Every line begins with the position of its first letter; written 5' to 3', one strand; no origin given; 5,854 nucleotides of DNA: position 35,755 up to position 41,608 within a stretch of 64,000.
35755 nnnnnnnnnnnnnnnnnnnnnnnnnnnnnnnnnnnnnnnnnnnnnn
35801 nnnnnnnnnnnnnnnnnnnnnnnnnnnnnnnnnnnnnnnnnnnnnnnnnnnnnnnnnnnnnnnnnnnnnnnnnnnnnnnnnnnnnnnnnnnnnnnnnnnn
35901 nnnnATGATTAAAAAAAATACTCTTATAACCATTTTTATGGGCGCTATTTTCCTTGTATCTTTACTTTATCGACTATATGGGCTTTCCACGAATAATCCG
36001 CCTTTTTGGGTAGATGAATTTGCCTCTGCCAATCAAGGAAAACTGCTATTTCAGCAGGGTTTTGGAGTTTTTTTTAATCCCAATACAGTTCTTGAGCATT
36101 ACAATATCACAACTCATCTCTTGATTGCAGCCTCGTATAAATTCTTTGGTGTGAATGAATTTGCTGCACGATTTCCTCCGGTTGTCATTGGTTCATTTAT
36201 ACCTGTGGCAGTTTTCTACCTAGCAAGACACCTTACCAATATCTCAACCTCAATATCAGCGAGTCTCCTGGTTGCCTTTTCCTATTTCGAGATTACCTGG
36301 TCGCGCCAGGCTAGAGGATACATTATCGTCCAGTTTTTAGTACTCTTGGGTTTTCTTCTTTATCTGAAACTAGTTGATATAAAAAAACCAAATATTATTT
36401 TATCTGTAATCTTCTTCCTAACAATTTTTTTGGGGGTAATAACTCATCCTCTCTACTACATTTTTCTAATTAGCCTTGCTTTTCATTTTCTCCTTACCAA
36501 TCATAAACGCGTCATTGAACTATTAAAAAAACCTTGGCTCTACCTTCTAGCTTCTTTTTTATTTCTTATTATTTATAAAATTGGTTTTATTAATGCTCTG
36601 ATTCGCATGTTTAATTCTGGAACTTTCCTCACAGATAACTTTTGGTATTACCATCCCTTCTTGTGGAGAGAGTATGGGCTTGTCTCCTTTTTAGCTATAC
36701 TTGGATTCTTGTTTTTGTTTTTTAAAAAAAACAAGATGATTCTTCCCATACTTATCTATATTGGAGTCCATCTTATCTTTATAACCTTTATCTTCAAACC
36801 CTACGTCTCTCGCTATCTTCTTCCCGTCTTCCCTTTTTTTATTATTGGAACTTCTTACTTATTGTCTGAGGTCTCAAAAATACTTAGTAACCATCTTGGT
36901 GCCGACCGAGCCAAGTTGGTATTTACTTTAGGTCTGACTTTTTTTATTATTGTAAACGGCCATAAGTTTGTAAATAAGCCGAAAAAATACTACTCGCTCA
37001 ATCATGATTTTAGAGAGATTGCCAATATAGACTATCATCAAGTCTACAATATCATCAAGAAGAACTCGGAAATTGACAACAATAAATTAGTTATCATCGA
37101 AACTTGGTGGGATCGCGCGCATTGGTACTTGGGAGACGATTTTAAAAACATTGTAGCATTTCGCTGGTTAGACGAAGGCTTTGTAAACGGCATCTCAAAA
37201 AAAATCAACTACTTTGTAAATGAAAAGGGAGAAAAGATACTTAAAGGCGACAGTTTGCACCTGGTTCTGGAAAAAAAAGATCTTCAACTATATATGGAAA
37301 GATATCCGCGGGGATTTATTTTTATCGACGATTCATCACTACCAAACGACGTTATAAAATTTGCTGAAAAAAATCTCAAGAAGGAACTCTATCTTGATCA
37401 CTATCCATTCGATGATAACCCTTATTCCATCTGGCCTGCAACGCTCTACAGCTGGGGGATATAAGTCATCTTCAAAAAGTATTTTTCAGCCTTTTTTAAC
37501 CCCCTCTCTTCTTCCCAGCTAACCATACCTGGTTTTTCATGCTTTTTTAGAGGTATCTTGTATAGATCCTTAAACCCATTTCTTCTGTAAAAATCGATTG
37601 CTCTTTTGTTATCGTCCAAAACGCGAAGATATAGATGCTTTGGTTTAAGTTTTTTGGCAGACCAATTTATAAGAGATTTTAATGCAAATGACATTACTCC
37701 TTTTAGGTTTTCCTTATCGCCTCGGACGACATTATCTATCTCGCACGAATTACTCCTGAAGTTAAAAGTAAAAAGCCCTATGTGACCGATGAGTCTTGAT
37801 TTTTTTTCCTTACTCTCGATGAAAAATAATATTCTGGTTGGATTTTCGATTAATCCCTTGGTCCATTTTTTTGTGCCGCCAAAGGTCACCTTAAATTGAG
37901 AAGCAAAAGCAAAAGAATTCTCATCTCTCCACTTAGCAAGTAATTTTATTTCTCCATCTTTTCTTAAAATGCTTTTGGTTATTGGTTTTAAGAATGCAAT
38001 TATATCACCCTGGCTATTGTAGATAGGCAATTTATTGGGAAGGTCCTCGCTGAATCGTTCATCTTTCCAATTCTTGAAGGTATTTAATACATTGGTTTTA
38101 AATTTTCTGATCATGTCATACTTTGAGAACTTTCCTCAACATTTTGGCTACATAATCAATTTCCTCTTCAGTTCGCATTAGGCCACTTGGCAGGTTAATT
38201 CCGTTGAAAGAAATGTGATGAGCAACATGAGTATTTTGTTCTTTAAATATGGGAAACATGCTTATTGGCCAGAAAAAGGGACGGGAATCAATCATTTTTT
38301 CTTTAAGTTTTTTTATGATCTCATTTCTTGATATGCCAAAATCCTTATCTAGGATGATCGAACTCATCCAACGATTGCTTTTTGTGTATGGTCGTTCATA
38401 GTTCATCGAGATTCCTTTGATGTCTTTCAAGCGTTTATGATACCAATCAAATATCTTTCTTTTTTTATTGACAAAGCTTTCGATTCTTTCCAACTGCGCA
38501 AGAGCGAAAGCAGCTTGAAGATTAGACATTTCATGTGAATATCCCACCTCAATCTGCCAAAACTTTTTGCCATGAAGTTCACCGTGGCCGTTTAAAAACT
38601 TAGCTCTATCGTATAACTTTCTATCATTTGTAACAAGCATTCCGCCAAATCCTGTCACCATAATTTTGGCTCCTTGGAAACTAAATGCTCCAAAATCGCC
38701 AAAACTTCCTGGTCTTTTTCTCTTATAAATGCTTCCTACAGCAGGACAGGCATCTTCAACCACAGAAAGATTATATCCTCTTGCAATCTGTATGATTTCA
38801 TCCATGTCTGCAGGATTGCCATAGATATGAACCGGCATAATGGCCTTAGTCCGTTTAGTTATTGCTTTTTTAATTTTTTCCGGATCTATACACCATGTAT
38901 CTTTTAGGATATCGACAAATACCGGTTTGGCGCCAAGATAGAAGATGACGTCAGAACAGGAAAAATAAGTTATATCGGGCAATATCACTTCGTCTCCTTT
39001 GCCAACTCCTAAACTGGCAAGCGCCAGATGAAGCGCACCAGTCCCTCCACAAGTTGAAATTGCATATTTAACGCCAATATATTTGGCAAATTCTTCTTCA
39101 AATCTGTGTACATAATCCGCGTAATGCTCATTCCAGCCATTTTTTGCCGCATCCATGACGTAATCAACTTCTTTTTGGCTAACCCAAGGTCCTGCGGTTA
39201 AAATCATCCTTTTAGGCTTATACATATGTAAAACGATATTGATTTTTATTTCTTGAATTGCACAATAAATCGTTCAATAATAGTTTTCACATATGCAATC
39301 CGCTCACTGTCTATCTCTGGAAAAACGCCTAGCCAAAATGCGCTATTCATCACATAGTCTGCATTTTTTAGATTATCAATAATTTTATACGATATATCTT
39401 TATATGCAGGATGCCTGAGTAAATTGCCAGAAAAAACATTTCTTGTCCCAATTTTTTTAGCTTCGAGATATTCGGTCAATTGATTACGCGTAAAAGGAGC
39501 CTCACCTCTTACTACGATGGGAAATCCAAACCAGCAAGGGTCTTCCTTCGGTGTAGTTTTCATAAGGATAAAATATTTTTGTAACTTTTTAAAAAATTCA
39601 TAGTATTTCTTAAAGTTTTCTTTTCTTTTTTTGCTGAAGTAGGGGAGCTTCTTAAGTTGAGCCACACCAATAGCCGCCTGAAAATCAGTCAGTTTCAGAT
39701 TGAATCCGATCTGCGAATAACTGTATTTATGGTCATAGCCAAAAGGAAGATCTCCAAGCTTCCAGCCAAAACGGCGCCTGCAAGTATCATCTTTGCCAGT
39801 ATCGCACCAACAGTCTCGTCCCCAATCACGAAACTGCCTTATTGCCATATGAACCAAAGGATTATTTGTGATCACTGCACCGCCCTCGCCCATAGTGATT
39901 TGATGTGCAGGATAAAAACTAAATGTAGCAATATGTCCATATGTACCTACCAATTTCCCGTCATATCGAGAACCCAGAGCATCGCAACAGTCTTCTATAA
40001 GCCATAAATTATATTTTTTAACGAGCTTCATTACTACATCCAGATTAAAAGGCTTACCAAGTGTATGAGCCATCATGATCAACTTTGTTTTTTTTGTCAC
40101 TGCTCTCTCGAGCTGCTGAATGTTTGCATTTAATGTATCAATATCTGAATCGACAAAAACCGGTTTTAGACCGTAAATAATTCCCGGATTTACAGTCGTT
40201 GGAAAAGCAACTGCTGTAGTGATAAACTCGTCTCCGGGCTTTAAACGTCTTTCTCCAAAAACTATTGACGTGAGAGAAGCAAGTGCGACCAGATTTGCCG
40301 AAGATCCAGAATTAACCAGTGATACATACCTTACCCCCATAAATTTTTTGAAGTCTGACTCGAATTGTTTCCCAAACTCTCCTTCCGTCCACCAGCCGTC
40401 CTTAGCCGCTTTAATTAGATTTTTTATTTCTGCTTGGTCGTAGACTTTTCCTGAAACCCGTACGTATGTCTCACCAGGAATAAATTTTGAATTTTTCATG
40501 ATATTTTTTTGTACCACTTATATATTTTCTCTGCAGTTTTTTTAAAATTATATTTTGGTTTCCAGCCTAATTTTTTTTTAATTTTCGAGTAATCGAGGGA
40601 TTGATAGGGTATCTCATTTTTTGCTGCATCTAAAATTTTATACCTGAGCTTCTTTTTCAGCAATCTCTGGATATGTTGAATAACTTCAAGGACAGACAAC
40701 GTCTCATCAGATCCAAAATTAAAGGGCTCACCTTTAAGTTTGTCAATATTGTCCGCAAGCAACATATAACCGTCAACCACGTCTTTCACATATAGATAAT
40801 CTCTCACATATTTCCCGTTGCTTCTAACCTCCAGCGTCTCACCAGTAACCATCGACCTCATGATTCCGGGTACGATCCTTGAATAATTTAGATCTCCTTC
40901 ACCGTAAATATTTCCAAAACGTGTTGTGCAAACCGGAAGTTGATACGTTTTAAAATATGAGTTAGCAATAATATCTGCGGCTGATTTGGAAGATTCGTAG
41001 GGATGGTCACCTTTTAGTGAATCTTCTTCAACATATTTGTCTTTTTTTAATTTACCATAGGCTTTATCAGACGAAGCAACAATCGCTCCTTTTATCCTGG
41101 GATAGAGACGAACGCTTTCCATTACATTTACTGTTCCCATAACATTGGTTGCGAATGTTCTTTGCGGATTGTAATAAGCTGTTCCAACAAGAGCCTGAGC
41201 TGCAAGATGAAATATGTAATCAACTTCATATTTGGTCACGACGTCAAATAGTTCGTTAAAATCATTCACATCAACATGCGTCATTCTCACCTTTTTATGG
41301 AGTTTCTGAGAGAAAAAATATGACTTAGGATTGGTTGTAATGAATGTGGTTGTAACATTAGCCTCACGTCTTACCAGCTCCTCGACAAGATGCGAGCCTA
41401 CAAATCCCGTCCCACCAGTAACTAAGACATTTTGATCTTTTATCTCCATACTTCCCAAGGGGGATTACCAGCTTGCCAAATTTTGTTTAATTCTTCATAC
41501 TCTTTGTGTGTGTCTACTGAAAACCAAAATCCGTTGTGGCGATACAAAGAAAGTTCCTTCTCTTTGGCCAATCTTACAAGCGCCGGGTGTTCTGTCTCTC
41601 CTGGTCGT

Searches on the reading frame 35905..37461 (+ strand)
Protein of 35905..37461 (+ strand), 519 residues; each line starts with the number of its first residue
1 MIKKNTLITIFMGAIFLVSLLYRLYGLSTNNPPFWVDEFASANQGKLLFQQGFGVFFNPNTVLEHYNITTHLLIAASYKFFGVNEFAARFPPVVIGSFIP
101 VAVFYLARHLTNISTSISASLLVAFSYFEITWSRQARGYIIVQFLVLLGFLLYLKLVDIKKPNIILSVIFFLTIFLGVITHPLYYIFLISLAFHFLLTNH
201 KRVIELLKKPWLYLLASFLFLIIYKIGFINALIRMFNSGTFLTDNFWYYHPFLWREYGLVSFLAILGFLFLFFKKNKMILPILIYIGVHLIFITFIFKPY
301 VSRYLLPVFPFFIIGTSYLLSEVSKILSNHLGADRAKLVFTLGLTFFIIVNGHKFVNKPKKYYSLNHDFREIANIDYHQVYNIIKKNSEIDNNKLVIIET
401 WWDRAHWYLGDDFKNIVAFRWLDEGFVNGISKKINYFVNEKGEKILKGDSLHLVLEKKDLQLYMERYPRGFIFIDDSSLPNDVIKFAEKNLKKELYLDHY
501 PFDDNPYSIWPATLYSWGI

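Call 88: search_protein_families(library=pfam, proteins=[window:35905-37461:+], max_evalue=0.0001)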
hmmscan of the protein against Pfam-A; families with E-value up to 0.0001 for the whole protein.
window:35905-37461:+ (519 aa): 1 family
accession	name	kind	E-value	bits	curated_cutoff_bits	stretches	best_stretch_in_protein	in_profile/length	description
PF13231.12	PMT_2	-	2.4e-09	38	26.1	1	72-223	8-153/160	Dolichyl-phosphate-mannose-protein mannosyltransferase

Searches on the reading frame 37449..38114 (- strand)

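Call 88: search_protein_families(library=pfam, proteins=[window:37449-38114:-], max_evalue=0.0001)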
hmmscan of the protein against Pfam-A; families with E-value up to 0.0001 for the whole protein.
window:37449-38114:- (222 aa): 3 families
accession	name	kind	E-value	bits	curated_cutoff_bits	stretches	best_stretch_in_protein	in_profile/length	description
PF00583.31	Acetyltransf_1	-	3.7e-09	37.3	20.7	1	90-181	29-116/116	Acetyltransferase (GNAT) family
PF13302.13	Acetyltransf_3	-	1.2e-08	36.1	25.4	1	81-182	37-138/138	Acetyltransferase (GNAT) domain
PF13420.13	Acetyltransf_4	-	1.2e-05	25.8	24.3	1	61-182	14-135/155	Acetyltransferase (GNAT) domain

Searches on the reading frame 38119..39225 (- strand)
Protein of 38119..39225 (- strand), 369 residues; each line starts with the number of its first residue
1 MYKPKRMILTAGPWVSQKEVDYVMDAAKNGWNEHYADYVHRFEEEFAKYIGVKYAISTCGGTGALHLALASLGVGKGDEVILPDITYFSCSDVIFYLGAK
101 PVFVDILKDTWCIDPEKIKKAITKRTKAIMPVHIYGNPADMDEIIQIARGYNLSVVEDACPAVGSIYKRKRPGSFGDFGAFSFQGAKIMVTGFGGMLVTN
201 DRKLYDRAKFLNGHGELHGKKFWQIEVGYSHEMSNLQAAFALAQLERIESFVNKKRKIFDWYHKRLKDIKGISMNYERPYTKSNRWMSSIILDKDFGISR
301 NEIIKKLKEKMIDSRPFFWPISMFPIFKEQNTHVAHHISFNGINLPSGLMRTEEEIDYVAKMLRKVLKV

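Call 88: search_protein_families(library=pfam, proteins=[window:38119-39225:-], max_evalue=0.0001)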
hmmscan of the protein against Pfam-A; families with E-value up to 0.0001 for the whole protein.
window:38119-39225:- (369 aa): 5 families
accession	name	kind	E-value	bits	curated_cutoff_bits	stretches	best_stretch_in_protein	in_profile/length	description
PF01041.23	DegT_DnrJ_EryC1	-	1.4e-108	363.8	19.8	1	17-363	5-359/360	DegT/DnrJ/EryC1/StrS aminotransferase family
PF00155.27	Aminotran_1_2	-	8.5e-10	38.8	19.7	1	26-129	29-150/361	Aminotransferase class I and II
PF00266.25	Aminotran_5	-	2.6e-07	30.4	21.5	1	34-276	40-301/371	Aminotransferase class-V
PF01053.26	Cys_Met_Meta_PP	-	6.4e-06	25.4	27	1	41-164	56-179/381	Cys/Met metabolism PLP-dependent enzyme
PF01212.27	Beta_elim_lyase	-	6.7e-06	26.1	27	1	38-215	33-227/288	Beta-eliminating lyase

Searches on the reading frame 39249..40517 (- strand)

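Call 89: search_protein_families(library=pfam, proteins=[window:39249-40517:-], max_evalue=0.0001)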
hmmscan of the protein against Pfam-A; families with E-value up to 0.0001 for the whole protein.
window:39249-40517:- (423 aa): 1 family
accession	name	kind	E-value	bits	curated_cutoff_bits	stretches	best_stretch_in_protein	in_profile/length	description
PF01041.23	DegT_DnrJ_EryC1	-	4.6e-94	316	19.8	1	27-413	4-358/360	DegT/DnrJ/EryC1/StrS aminotransferase family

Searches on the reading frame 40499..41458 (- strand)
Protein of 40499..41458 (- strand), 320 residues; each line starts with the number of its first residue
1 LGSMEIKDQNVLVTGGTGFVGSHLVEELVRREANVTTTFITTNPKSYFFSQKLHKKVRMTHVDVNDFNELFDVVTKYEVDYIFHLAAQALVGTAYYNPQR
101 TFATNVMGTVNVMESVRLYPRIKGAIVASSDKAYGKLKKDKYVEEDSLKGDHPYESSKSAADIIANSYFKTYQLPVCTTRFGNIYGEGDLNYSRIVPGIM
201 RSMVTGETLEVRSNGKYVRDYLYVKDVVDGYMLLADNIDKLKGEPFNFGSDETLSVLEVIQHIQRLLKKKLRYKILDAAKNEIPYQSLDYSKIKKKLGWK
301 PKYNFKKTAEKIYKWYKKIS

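Call 89: search_protein_families(library=pfam, proteins=[window:40499-41458:-], max_evalue=0.0001)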
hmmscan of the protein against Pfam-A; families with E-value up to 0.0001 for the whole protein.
window:40499-41458:- (320 aa): 7 families
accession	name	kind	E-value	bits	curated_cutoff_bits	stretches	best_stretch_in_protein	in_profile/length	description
PF16363.11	GDP_Man_Dehyd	-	9.5e-53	180.2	27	1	12-311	1-331/332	GDP-mannose 4,6 dehydratase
PF01370.27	Epimerase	-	1.1e-49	169.4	20.9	1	11-249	1-240/240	NAD dependent epimerase/dehydratase family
PF01073.25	3Beta_HSD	-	8.4e-20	71.4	22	1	12-241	1-235/280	3-beta hydroxysteroid dehydrogenase/isomerase family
PF02719.21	Polysacc_synt_2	-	2.7e-19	69.9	20.2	1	11-186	1-173/293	Polysaccharide biosynthesis protein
PF07993.18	NAD_binding_4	-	3.4e-16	59.6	20.1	2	78-214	88-241/258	Male sterility protein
PF04321.23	RmlD_sub_bind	-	6.5e-10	39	27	1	10-195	2-162/287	RmlD substrate binding domain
PF00106.31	adh_short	-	4.4e-05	23.5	26.6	1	10-128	2-133/195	short chain dehydrogenase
